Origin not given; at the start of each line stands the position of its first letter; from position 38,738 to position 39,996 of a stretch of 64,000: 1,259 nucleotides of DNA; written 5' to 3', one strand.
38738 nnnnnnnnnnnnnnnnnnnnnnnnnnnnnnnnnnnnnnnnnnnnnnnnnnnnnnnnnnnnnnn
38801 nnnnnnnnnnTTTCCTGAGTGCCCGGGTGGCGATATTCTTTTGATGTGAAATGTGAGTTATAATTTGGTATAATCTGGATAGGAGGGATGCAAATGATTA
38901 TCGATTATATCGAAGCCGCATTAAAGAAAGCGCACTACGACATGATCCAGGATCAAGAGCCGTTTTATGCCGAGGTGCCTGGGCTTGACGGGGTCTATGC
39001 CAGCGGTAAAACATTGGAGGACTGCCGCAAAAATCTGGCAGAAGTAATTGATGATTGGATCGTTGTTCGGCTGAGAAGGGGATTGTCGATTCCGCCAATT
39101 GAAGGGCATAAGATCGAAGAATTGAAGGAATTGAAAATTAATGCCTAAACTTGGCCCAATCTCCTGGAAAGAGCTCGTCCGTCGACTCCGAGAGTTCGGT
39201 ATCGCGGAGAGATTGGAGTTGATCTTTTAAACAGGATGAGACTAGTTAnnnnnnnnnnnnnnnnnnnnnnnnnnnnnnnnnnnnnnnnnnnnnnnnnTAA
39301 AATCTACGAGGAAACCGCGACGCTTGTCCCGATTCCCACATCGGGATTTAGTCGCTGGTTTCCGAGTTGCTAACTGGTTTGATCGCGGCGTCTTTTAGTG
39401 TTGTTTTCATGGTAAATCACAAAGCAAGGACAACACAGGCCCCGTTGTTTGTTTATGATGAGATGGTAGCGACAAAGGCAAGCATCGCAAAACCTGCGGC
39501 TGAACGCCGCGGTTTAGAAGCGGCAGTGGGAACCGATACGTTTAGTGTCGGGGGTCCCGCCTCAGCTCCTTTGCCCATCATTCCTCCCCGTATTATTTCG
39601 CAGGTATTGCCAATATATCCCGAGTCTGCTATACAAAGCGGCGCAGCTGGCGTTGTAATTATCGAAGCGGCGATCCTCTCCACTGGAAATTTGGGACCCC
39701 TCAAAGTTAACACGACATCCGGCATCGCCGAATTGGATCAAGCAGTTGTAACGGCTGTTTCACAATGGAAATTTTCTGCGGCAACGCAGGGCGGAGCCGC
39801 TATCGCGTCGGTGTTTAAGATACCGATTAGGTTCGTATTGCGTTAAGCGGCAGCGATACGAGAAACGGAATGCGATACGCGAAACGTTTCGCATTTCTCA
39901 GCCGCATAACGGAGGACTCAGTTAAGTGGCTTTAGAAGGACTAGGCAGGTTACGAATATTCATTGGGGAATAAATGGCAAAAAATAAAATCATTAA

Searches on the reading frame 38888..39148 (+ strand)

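Call 48: search_protein_families(library=pfam, proteins=[window:38888-39148:+], max_evalue=0.01)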
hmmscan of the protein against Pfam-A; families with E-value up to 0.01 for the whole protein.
window:38888-39148:+ (86 aa): 2 families
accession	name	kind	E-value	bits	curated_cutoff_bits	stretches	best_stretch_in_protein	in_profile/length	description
PF21748.3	UPF0150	-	1.2e-30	105.7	27.3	1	6-69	1-64/64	UPF0150-like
PF15919.11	HicB_lk_antitox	-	0.00021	21.9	27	1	22-80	9-65/123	HicB_like antitoxin of bacterial toxin-antitoxin system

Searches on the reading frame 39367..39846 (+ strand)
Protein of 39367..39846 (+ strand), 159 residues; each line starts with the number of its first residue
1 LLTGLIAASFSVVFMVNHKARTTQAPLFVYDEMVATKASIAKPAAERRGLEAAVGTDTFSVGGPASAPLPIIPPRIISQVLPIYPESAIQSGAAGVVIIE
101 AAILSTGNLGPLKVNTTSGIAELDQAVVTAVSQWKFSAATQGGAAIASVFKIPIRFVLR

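Call 48: search_protein_families(library=pfam, proteins=[window:39367-39846:+], max_evalue=0.01)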
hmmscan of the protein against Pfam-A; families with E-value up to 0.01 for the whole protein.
window:39367-39846:+ (159 aa): 1 family
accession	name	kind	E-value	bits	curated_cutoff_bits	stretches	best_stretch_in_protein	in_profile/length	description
PF03544.19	TonB_C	-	4.2e-16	59.6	24.6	1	82-158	3-79/79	Gram-negative bacterial TonB protein C-terminal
